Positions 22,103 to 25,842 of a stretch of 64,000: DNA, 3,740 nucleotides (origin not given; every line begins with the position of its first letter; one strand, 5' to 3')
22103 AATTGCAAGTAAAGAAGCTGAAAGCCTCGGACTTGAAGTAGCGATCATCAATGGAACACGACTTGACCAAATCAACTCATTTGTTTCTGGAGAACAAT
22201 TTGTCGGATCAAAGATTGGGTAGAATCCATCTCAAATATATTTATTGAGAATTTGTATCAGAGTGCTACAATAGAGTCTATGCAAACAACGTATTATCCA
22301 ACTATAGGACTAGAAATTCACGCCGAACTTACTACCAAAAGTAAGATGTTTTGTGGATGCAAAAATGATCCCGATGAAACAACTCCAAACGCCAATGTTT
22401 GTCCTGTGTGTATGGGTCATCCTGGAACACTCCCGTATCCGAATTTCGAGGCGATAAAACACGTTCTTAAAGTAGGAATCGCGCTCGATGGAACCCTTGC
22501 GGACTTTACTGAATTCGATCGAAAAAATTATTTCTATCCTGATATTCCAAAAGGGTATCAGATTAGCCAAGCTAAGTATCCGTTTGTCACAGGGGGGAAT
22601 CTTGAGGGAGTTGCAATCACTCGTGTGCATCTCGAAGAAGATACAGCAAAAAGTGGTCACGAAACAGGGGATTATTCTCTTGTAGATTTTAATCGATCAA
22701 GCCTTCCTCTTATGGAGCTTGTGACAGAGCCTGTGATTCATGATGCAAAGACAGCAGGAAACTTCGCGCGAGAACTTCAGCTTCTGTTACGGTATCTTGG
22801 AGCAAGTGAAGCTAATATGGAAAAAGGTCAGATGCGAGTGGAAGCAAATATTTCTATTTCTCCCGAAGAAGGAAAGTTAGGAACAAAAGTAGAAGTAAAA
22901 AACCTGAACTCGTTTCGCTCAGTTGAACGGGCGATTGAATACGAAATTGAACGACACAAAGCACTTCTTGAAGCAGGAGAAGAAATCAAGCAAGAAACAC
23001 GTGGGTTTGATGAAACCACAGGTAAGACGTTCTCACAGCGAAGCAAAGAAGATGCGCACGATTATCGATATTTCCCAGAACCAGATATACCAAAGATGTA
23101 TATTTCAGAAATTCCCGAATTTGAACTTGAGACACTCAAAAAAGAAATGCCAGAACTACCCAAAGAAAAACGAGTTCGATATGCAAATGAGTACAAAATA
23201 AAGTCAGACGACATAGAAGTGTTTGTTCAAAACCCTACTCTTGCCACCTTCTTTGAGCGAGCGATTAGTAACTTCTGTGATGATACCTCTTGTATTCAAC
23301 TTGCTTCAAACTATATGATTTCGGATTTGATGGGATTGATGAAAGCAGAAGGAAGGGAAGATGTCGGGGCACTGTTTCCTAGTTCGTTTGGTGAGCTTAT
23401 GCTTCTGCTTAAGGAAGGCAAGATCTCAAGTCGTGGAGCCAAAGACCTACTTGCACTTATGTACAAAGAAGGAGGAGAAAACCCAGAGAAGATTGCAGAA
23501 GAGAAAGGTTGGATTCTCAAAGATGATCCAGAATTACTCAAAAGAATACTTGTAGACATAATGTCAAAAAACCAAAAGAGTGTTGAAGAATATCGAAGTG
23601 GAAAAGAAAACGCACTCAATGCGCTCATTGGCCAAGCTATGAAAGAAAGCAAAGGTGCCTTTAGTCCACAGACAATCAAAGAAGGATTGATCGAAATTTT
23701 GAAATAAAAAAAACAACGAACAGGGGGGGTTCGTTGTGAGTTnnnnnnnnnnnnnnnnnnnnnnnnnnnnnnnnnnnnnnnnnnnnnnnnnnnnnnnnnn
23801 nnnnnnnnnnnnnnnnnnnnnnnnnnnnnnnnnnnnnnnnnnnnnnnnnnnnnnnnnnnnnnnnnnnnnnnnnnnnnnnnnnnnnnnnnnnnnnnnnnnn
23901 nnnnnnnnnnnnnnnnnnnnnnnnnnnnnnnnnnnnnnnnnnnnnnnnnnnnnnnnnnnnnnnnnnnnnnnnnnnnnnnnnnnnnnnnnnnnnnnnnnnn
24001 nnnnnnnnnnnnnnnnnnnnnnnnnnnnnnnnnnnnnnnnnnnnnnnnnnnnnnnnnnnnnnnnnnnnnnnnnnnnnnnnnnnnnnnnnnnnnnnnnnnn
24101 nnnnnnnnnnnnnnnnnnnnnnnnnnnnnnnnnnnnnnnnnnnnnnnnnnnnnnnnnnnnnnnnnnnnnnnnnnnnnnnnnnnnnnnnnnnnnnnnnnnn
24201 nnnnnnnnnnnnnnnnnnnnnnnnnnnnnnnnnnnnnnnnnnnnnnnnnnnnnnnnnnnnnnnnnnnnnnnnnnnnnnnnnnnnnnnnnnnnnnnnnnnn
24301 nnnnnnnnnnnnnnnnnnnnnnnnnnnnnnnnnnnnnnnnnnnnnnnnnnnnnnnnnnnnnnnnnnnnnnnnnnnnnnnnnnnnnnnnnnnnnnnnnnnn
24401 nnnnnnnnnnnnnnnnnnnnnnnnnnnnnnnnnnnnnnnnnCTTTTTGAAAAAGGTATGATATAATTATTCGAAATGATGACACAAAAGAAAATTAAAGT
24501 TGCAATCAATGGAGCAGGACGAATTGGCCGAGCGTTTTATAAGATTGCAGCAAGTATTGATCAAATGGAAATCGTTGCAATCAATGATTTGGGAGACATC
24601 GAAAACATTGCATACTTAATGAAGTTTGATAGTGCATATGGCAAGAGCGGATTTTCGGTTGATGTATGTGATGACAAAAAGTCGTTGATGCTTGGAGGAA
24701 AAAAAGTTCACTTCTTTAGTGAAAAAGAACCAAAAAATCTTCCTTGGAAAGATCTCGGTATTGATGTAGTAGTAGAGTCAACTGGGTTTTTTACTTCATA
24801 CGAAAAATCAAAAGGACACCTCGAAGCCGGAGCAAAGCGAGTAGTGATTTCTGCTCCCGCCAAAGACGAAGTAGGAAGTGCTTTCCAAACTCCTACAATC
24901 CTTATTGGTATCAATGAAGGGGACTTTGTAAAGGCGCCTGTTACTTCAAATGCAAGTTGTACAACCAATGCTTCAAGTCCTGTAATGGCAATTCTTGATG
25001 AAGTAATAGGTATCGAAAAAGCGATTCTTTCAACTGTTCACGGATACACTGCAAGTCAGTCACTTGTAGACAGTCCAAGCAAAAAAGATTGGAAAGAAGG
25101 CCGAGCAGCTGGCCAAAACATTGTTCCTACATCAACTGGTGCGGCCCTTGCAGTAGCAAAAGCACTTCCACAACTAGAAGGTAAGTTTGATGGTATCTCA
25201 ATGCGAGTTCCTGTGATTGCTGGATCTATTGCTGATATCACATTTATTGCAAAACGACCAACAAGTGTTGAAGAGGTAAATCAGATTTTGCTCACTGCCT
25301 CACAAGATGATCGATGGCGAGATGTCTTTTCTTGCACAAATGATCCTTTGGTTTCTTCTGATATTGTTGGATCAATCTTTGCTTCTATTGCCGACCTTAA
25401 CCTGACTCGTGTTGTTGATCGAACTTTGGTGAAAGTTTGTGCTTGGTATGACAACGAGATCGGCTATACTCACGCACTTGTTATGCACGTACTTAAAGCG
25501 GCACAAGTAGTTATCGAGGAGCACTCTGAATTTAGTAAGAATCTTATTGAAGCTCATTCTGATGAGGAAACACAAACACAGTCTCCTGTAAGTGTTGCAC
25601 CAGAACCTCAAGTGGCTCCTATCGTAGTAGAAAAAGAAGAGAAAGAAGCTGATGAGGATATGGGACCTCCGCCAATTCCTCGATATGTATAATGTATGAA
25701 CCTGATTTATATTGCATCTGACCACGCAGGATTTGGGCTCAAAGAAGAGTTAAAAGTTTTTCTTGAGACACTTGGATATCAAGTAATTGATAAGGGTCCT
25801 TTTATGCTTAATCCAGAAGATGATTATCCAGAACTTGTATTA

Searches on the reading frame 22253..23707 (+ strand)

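Call 60: search_protein_families(library=pfam, proteins=[window:22253-23707:+], max_evalue=0.01)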
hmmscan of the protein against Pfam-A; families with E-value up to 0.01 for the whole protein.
window:22253-23707:+ (484 aa): 2 families
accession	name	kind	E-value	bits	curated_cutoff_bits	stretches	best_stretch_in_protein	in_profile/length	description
PF02934.20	GatB_N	-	1.6e-104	349.4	23.4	1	17-286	2-273/277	GatB/GatE catalytic domain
PF02637.23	GatB_Yqey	-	6.2e-31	107.7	27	1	333-483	2-148/148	GatB domain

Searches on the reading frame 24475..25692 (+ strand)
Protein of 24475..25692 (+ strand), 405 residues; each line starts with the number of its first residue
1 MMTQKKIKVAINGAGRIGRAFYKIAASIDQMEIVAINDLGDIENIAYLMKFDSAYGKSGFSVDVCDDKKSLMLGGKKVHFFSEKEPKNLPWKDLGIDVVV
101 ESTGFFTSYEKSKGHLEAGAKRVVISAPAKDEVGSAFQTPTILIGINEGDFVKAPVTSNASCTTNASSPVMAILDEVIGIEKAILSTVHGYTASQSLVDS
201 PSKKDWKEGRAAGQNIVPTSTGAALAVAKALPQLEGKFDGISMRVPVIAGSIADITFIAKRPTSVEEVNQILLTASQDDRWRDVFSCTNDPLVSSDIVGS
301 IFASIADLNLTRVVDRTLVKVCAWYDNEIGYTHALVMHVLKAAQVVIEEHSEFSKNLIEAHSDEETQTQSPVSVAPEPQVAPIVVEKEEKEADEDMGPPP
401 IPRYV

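Call 60: search_protein_families(library=pfam, proteins=[window:24475-25692:+], max_evalue=0.01)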
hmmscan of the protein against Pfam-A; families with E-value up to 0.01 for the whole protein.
window:24475-25692:+ (405 aa): 2 families
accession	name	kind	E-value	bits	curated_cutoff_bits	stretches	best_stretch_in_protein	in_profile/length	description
PF02800.25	Gp_dh_C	-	2e-50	170.9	24.4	1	169-325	3-158/158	Glyceraldehyde 3-phosphate dehydrogenase, C-terminal domain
PF00044.30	Gp_dh_N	-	3.7e-33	114.3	31.7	1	7-108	1-100/101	Glyceraldehyde 3-phosphate dehydrogenase, NAD binding domain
